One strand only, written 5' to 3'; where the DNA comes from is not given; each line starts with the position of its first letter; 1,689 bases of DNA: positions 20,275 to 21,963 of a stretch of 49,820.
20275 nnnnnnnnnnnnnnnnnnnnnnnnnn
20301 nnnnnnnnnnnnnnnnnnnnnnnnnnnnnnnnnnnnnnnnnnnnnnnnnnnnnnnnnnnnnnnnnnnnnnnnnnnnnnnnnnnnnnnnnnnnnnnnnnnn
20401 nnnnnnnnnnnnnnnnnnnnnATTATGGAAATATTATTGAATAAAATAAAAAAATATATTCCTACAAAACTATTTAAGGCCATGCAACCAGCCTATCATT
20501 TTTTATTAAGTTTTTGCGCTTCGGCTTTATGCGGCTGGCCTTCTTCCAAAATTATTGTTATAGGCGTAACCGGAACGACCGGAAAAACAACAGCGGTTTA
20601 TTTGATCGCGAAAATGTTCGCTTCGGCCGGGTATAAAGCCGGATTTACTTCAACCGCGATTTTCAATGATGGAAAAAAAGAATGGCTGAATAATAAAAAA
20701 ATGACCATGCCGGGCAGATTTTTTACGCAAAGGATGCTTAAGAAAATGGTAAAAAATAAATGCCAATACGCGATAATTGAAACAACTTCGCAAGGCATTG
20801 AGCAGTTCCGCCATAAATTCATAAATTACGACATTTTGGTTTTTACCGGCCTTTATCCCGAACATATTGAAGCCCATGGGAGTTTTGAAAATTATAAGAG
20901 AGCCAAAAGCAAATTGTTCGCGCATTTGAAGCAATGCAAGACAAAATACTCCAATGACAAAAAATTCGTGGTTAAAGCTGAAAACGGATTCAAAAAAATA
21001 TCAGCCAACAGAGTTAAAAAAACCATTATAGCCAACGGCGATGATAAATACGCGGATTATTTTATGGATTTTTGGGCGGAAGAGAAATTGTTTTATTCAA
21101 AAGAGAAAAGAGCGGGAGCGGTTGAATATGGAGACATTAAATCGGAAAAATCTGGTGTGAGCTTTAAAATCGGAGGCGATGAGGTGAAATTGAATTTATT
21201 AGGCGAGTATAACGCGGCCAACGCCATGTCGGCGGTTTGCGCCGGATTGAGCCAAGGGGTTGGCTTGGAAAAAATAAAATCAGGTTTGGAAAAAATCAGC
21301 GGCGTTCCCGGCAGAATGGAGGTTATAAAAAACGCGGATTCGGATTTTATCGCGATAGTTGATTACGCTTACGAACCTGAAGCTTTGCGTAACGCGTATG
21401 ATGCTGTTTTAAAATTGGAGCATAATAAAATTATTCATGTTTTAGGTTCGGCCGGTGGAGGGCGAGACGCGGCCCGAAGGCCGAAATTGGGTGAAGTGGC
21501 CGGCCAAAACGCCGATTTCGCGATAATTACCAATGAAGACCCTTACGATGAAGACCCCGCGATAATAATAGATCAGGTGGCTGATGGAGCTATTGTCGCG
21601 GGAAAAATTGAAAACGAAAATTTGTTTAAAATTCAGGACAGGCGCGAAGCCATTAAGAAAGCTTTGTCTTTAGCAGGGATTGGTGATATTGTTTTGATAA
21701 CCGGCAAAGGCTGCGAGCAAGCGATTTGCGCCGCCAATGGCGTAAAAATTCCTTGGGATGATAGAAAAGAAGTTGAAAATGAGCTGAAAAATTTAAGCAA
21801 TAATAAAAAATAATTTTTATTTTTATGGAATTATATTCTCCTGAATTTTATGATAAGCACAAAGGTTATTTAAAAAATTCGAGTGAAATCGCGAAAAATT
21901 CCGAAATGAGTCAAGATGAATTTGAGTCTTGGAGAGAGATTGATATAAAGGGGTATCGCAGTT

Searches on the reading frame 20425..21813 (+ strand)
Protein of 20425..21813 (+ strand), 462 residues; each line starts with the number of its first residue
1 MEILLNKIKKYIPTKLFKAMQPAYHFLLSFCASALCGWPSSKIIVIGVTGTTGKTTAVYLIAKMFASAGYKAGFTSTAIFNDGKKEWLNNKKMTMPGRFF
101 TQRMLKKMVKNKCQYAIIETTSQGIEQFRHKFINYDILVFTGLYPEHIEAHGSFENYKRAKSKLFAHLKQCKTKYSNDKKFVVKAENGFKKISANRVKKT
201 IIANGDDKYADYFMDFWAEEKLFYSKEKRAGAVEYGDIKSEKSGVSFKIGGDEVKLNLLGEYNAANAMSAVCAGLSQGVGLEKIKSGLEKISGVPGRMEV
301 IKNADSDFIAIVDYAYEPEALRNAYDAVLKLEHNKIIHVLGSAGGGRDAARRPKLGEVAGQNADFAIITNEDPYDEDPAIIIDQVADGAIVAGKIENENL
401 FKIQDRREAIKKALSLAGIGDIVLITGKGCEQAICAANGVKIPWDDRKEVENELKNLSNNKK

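Call 10: search_protein_families(library=pfam, proteins=[window:20425-21813:+], max_evalue=0.001)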
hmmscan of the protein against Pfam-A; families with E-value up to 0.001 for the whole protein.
window:20425-21813:+ (462 aa): 2 families
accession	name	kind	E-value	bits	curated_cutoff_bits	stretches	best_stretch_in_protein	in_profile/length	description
PF08245.18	Mur_ligase_M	-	4.7e-37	128.3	24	2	48-180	1-126/200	Mur ligase middle domain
PF02875.26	Mur_ligase_C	-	4.2e-23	83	28.4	1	296-429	1-127/127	Mur ligase, glutamate ligase domain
